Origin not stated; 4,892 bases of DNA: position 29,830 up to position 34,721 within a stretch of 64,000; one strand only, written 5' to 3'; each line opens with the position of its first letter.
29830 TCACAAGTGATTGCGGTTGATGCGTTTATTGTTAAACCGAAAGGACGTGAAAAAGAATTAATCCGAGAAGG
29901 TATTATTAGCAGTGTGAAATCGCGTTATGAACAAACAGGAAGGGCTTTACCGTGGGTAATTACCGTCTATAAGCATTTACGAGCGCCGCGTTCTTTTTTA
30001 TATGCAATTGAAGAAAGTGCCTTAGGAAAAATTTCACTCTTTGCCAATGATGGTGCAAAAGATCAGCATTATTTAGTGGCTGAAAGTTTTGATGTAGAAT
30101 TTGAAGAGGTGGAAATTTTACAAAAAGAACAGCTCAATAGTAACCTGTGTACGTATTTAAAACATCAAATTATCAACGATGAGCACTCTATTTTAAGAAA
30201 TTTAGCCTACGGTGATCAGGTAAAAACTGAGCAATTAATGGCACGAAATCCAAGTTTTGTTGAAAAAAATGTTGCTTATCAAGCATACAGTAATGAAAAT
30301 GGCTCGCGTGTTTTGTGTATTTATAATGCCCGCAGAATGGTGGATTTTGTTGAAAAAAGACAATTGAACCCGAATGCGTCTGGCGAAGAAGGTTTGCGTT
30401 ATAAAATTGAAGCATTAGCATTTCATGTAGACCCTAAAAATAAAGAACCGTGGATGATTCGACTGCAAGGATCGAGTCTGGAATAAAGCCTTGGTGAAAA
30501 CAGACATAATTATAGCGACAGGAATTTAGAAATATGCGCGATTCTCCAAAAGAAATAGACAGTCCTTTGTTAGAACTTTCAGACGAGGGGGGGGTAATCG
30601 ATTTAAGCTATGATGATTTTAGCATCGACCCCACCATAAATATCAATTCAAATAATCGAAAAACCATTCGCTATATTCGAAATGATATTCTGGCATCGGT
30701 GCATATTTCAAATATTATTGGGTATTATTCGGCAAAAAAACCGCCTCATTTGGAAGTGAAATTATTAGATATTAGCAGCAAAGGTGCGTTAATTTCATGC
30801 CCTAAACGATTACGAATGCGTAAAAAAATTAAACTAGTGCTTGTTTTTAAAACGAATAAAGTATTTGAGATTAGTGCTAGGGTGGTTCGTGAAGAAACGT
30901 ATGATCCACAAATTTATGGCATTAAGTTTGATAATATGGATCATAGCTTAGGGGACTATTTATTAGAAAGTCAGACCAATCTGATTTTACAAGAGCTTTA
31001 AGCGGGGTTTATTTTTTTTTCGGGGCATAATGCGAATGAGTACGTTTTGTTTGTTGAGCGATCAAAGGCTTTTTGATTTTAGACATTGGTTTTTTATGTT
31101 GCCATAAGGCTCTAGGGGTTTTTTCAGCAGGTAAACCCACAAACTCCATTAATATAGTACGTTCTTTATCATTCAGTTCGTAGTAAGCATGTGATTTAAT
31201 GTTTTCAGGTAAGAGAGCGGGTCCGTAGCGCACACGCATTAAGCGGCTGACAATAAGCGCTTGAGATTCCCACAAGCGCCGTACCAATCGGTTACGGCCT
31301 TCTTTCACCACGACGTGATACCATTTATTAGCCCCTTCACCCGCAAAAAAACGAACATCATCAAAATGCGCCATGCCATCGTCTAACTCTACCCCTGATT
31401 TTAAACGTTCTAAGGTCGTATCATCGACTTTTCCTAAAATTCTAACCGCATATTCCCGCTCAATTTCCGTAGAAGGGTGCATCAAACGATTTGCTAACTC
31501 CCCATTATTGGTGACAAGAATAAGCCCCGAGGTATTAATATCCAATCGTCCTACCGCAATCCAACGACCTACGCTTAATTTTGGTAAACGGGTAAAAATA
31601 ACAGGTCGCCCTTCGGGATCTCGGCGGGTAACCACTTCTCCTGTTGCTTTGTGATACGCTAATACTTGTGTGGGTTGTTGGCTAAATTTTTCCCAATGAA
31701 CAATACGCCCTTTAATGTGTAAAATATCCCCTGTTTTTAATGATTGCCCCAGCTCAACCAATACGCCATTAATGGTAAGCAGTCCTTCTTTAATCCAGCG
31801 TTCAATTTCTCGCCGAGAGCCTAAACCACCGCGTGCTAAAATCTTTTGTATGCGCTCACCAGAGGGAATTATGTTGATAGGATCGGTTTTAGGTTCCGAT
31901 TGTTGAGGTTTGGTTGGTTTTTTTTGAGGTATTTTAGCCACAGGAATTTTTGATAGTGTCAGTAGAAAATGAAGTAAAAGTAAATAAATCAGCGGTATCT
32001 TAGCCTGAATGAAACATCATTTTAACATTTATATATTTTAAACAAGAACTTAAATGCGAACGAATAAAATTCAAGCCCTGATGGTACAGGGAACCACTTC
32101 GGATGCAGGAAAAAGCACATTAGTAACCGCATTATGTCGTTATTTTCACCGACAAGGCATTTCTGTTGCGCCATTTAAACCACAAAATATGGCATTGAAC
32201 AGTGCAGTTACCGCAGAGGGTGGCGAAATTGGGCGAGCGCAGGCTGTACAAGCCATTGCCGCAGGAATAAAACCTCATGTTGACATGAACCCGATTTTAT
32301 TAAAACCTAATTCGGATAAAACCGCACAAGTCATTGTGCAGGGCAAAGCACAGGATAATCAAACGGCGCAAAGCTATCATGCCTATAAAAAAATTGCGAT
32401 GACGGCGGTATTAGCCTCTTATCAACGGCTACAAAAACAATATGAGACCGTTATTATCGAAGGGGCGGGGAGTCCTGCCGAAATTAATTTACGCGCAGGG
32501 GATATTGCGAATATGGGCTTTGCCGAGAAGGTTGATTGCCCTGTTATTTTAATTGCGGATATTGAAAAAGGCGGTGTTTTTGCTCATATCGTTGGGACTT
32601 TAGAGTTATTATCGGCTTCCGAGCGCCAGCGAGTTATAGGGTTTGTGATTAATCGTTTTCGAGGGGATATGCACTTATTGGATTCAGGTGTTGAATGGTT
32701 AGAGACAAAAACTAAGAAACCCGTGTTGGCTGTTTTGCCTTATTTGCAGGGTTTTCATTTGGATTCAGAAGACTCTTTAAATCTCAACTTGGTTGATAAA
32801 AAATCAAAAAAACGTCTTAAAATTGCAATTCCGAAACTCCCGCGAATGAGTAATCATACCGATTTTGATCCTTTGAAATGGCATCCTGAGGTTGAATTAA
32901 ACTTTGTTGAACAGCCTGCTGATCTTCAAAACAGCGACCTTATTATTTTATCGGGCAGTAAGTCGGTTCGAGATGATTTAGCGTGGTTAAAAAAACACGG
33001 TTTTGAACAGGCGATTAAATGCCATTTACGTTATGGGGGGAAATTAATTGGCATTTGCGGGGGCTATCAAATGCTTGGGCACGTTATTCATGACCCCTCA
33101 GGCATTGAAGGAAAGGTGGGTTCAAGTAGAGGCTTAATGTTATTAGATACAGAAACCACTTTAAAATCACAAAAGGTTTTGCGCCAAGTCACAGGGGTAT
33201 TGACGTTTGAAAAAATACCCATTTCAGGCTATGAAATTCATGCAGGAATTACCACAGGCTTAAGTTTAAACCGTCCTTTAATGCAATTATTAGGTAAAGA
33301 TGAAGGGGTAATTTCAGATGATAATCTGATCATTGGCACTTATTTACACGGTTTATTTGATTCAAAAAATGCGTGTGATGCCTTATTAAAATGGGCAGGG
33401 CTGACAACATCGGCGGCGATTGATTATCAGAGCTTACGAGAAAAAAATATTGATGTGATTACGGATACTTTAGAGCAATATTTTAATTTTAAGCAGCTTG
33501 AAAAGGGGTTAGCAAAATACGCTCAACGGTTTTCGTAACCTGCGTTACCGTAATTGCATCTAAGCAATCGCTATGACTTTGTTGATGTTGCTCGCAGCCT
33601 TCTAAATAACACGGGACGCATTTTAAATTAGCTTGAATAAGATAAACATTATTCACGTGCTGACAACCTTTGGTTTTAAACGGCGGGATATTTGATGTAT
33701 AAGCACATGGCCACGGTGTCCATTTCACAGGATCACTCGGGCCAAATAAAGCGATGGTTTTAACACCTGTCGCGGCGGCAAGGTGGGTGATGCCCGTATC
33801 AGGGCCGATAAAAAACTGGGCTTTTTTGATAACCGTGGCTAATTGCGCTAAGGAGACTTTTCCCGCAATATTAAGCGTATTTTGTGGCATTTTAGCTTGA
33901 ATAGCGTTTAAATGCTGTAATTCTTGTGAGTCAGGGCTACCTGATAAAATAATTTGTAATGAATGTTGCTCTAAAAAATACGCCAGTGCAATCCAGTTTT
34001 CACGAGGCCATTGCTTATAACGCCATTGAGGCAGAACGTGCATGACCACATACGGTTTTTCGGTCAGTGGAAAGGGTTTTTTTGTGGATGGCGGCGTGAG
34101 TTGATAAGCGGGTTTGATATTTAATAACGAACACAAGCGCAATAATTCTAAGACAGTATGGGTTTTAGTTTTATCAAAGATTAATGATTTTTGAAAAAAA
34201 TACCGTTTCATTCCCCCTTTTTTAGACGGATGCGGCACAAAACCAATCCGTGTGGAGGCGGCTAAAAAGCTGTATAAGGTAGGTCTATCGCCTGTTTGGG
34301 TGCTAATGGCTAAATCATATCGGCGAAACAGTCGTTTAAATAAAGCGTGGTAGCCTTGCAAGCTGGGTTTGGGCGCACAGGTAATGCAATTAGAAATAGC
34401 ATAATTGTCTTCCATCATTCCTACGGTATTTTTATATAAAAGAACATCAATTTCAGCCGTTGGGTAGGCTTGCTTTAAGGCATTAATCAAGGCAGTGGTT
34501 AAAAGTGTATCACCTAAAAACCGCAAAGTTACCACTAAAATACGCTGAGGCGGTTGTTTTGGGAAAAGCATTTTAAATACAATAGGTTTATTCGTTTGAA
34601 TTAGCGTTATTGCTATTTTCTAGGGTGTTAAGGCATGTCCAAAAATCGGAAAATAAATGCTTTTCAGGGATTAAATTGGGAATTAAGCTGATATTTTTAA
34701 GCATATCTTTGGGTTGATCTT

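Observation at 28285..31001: Long zeta-toxin-family kinase with a degenerate Fic/Doc-like N-terminal region, paired with a canonical PilZ protein instead of an epsilon-type antidote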

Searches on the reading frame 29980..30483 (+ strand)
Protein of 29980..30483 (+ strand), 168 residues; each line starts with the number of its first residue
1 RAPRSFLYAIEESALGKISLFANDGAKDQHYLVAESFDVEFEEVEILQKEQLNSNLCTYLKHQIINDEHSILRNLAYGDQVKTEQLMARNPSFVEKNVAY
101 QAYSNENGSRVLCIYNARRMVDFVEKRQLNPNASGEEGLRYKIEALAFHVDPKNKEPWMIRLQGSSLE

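Call 19: search_protein_families(library=pfam, proteins=[window:29980-30483:+], max_evalue=10)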
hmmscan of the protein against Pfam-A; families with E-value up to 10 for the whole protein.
window:29980-30483:+ (168 aa): 1 family
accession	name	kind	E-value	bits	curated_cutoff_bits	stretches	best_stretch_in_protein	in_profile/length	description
PF17189.10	Glyco_hydro_30C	-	0.26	11.9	22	1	96-117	15-36/65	Glycosyl hydrolase family 30 beta sandwich domain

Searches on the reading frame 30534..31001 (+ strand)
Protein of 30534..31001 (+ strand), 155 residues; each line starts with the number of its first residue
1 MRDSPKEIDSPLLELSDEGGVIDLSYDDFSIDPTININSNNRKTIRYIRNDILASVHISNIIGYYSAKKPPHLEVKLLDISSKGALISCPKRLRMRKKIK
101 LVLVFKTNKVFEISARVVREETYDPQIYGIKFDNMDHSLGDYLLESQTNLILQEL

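Call 3: search_protein_families(library=pfam, proteins=[window:30534-31001:+], max_evalue=1)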
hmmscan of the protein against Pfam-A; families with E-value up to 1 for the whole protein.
window:30534-31001:+ (155 aa): 2 families
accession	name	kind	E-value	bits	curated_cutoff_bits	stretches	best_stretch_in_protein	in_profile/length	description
PF07238.19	PilZ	-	2e-08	34.9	22.5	1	62-139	22-92/102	PilZ domain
PF05860.19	TPS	-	0.069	13.5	33.5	1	17-67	32-81/252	TPS secretion domain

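Call 4: search_protein_families(library=ncbifam, proteins=[window:30534-31001:+], max_evalue=1)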
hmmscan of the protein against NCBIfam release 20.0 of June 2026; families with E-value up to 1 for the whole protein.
window:30534-31001:+ (155 aa): 0 families

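Call 72: search_protein_families(library=padloc, proteins=[window:30534-30998:+], max_evalue=0.01)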
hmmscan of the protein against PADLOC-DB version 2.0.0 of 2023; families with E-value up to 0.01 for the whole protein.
window:30534-30998:+ (155 aa): 0 families

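Call 73: search_protein_families(library=phrogs, proteins=[window:30534-30998:+], max_evalue=0.01)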
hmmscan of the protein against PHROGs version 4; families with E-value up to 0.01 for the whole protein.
window:30534-30998:+ (155 aa): 0 families

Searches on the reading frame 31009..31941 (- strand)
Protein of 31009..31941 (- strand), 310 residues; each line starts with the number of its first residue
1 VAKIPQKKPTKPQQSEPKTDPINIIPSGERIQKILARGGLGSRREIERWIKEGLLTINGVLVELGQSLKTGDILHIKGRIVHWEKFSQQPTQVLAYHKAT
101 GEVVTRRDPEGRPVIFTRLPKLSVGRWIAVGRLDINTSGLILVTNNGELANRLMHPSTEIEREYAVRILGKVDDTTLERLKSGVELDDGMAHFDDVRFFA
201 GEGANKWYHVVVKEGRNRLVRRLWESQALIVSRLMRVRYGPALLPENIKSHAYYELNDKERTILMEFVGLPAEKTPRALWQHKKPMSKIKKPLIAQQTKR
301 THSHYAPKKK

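Call 64: search_protein_families(library=ncbifam, proteins=[window:31009-31941:-], max_evalue=0.00001)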
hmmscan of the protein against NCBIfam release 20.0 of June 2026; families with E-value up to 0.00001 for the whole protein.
window:31009-31941:- (310 aa): 5 families
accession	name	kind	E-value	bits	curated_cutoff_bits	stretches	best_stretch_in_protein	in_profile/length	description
NF007976.1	PRK10700.1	equivalog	2.7e-88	295.8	290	1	28-303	2-276/291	23S rRNA pseudouridine(2605) synthase RluB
TIGR00093.1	TIGR00093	subfamily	1.6e-46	158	109.3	1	97-257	1-160/161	pseudouridine synthase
NF007784.0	PRK10475.1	equivalog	2.7e-26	92.2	318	1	28-302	6-269/290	23S rRNA pseudouridine(2604) synthase RluF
NF008097.0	PRK10839.1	equivalog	2.4e-17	63.4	275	1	30-260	2-226/232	16S rRNA pseudouridine(516) synthase RsuA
NF008487.1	PRK11394.1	equivalog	1e-14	54.6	284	1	84-190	21-124/206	23S rRNA pseudouridine(2457) synthase RluE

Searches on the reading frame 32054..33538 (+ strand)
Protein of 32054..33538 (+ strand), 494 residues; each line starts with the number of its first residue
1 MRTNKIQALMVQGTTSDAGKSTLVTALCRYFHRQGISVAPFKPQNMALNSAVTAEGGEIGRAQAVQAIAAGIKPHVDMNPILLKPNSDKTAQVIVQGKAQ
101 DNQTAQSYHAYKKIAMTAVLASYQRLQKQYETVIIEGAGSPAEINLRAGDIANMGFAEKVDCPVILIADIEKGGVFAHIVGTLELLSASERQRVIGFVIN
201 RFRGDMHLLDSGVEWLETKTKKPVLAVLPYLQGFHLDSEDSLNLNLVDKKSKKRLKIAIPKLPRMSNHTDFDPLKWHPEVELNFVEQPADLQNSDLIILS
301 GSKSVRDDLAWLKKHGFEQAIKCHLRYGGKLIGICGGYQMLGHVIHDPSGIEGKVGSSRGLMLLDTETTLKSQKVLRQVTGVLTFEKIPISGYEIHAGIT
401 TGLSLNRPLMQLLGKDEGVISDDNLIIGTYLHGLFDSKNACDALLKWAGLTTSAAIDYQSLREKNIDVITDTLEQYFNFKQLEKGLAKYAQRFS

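Call 64: search_protein_families(library=ncbifam, proteins=[window:32054-33538:+], max_evalue=0.00001)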
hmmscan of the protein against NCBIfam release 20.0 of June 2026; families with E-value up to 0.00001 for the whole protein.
window:32054-33538:+ (494 aa): 7 families
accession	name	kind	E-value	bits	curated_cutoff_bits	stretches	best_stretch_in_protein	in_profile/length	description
NF001989.1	PRK00784.1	equivalog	8.5e-199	661.2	273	1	8-484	2-477/480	cobyric acid synthase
TIGR00313.1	cobQ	equivalog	2.5e-150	501.4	309.9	1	9-481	1-476/477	cobyric acid synthase CobQ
NF002204.1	PRK01077.1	equivalog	3.7e-10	39.3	254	0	7-42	2-37/420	cobyrinic acid a,c-diamide synthase CobB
NF004921.0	PRK06278.1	equivalog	6.8e-09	35.1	354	0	127-187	316-377/482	cobyrinic acid a,c-diamide synthase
TIGR00347.1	bioD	equivalog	8.3e-08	32.5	83.3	1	10-200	1-166/166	dethiobiotin synthase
NF004167.0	PRK05632.1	equivalog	1.6e-07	30.3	418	1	7-205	3-178/708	phosphate acetyltransferase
NF052463.1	L2IsogltmlsynGatDStaph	equivalog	2.7e-06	27.4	450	1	289-450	46-207/237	lipid II isoglutaminyl synthase subunit GatD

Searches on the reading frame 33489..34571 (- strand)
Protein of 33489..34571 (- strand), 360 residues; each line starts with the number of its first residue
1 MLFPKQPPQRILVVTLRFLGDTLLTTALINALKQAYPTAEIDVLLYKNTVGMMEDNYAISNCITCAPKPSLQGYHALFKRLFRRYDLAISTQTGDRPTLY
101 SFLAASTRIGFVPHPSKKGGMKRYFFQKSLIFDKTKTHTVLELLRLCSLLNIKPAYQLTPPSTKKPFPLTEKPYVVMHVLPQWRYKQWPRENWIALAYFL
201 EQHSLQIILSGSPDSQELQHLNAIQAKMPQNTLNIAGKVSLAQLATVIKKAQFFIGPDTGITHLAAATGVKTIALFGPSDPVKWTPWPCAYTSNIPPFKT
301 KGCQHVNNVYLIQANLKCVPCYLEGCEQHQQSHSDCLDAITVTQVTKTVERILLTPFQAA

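Call 64: search_protein_families(library=ncbifam, proteins=[window:33489-34571:-], max_evalue=0.00001)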
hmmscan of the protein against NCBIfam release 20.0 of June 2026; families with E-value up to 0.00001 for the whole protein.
window:33489-34571:- (360 aa): 7 families
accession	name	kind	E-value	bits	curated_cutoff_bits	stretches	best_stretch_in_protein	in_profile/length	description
TIGR02201.1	heptsyl_trn_III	equivalog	7e-48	163.4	170.2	1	10-288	1-298/344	putative lipopolysaccharide heptosyltransferase III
NF007742.0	PRK10422.1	equivalog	2.6e-38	131.7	467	1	6-288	3-300/352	lipopolysaccharide core heptosyltransferase RfaQ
TIGR02193.1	heptsyl_trn_I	equivalog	2.2e-26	92.8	185.3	1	10-284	1-289/320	lipopolysaccharide heptosyltransferase I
TIGR02195.1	heptsyl_trn_II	equivalog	3e-24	85.8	134.6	1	185-353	188-338/339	lipopolysaccharide heptosyltransferase II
NF008162.0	PRK10916.1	equivalog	2.5e-16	59.8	569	1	186-286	195-296/348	ADP-heptose--LPS heptosyltransferase RfaF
NF008204.0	PRK10964.1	equivalog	4.5e-14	52.3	437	1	170-281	176-284/322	lipopolysaccharide heptosyltransferase RfaC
TIGR04414.1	hepto_Aah_TibC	equivalog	4e-10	39.2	200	1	170-352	202-374/374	autotransporter strand-loop-strand O-heptosyltransferase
